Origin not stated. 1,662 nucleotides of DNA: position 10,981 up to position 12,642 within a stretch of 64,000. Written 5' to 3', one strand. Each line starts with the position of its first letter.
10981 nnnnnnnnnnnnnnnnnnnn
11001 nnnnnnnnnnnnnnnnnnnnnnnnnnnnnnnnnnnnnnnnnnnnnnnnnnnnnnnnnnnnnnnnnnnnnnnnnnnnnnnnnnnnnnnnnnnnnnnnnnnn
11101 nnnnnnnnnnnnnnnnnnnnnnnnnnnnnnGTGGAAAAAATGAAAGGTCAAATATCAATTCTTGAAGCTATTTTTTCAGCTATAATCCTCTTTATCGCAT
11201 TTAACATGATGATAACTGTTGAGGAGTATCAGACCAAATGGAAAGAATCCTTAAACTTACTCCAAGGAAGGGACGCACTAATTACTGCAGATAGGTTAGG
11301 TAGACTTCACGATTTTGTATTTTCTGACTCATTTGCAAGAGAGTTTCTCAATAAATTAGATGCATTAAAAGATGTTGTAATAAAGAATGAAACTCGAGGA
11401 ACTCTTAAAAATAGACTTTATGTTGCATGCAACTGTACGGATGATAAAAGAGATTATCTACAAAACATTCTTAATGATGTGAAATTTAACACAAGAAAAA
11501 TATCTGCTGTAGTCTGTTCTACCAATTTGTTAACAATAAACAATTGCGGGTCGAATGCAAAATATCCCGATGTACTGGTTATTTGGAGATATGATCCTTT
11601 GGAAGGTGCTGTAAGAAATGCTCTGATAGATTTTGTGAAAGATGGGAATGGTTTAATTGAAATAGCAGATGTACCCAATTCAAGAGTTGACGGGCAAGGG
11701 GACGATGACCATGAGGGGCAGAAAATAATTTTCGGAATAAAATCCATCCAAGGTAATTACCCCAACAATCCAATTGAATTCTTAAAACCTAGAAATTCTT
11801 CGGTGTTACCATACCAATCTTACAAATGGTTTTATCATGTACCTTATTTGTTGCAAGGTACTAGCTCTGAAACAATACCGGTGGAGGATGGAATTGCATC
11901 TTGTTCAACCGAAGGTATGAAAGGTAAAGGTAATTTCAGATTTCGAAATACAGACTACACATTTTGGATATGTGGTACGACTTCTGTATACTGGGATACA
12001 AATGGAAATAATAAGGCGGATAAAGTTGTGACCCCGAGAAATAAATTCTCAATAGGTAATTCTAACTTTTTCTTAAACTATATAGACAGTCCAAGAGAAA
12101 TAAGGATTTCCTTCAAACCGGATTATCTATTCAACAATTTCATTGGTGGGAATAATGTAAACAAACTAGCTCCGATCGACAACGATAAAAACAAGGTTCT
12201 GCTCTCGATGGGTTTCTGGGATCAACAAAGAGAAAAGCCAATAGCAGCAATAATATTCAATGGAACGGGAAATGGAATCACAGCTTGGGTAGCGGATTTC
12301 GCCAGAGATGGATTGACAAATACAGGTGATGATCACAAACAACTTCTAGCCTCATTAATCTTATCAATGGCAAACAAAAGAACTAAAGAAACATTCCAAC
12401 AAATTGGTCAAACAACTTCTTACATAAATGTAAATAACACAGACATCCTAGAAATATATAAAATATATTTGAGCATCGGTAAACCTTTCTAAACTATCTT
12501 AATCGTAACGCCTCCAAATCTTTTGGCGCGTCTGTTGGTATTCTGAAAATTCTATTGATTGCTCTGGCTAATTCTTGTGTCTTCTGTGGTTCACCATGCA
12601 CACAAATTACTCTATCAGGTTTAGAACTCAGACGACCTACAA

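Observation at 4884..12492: Tightly coupled 8-gene type IV pilus (Tad/Ups/Aap-like) operon with atypical ATPase and split platform protein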

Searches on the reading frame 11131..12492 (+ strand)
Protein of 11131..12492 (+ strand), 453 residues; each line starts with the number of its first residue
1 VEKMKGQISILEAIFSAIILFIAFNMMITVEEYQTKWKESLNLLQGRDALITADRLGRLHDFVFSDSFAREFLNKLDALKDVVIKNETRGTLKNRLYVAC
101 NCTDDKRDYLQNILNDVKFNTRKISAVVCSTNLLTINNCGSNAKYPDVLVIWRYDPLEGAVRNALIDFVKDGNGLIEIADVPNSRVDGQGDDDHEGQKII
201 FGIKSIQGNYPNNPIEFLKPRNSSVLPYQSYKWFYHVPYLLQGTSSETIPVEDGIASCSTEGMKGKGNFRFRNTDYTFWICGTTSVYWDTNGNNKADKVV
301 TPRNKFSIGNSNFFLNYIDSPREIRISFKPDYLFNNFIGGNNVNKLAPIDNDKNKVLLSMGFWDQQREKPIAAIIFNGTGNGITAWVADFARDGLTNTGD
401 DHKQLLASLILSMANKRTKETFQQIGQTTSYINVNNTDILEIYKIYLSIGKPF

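Call 4: search_protein_families(library=pfam, proteins=[window:11131-12492:+], max_evalue=1)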
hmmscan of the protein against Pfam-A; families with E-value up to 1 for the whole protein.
window:11131-12492:+ (453 aa): 0 families

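Call 5: search_protein_families(library=ncbifam, proteins=[window:11131-12492:+], max_evalue=1)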
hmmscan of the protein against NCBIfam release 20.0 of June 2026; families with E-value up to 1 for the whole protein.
window:11131-12492:+ (453 aa): 0 families

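Call 33: find_homologous_proteins(query=window:11140-12492:+)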
Query window:11140-12492:+ (450 aa): 86 proteins with E <= 0.001 among 3918 candidates.
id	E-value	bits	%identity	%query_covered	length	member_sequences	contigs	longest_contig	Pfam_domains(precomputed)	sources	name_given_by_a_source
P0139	0.0e+0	1031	100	100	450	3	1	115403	-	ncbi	ncbi:MAG: hypothetical protein QW818_00220 [Candidatus Aenigmatarchaeota archaeon]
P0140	2.4e-220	750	74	100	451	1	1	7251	-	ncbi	-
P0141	1.8e-212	724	71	100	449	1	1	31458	-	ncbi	-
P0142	2.9e-195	667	67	100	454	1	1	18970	-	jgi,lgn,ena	-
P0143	8.1e-195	666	66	100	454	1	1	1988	-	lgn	-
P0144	1.4e-192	658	67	100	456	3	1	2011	-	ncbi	-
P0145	6.2e-191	653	66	100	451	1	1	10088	-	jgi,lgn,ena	-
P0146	8.6e-190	649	62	100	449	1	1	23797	-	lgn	-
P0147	1.5e-189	648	65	100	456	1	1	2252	-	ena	-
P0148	6.9e-187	640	64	100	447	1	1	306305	-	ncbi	-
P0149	9.4e-184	629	62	100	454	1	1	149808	-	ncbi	-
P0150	2.5e-181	621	63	100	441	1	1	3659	-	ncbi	-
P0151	4.7e-180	617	63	100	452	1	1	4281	-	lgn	-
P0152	1.3e-178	612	64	100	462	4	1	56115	-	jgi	-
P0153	5.4e-176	604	60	100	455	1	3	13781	-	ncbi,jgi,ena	-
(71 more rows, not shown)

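Call 43: predict_structure(alignment_id=A3)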
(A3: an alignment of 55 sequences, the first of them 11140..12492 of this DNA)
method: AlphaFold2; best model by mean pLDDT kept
length: 450 residues; sequences in the alignment: 55
mean_pLDDT: 90.8   pTM: 0.87
mean pLDDT of the five models: 90.8, 89.8, 89.4, 89.0, 88.2
residues with pLDDT >= 90: 322; 70-90: 106; 50-70: 22; < 50: 0
segments of 3 or more residues with pLDDT < 50: none
pLDDT, mean of each block of 10 residues (from residue 1): 84 91 66 79 92 90 84 84 90 97 98 94 97 95 97 95 96 95 82 94 85 94 96 97 94 87 93 96 96 97 96 97 93 75 93 95 93 91 95 95 97 70 83 94 85
secondary structure, 60 per line:
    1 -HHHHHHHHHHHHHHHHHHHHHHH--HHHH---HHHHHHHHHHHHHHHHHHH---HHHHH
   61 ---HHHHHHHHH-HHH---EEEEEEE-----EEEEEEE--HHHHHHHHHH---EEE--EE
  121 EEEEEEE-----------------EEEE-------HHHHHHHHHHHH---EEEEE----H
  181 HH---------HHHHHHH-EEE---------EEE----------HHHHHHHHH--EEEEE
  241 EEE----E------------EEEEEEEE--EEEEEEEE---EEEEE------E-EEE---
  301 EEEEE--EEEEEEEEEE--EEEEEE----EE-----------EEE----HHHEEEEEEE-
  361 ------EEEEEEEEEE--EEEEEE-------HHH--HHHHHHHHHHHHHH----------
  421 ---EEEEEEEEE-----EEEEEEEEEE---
elements in order: H2-24 H27-30 H34-52 H56-60 H64-72 E80-86 E92-98 H101-110 E114-116 E119-127 E145-148 H156-167 E171-175 H192-198 E200-202 E212-214 H225-233 E236-243 E261-268 E271-278 E282-286 E295-297 E301-305 E308-317 E320-325 E343-345 E353-359 E367-376 E379-384 H397-410 E424-432 E438-447

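Call 67: find_encoding_contigs(protein=P0139, flank=10000, max_places=1)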
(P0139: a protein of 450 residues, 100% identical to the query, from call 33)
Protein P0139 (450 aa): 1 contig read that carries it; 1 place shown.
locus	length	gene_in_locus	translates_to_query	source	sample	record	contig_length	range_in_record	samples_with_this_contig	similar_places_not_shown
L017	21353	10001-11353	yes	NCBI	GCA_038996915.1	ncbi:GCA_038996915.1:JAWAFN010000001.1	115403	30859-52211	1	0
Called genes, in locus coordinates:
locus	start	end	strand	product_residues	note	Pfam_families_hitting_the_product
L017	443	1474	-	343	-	-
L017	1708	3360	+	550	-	PF00118:Cpn60_TCP1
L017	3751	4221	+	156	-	-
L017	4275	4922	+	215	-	-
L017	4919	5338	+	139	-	-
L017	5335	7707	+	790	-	PF00437:T2SSE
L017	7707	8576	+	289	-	PF00482:T2SSF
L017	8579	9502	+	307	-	PF00482:T2SSF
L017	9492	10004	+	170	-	-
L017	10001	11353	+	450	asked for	-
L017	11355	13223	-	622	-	PF17214:KH_TffA, PF07650:KH_2 (weak), PF00753:Lactamase_B, PF16661:Lactamase_B_6, PF23023:Anti-Pycsar_Apyc1, PF12706:Lactamase_B_2 (weak), PF10996:Beta-Casp, PF07521:RMMBL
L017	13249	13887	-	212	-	PF00227:Proteasome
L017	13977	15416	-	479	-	PF00587:tRNA-synt_2b, PF03129:HGTP_anticodon, PF09180:ProRS-C_1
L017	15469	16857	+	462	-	PF13522:GATase_6, PF13537:GATase_7, PF00156:Pribosyltran (weak)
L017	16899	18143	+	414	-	PF00149:Metallophos, PF12850:Metallophos_2 (faint)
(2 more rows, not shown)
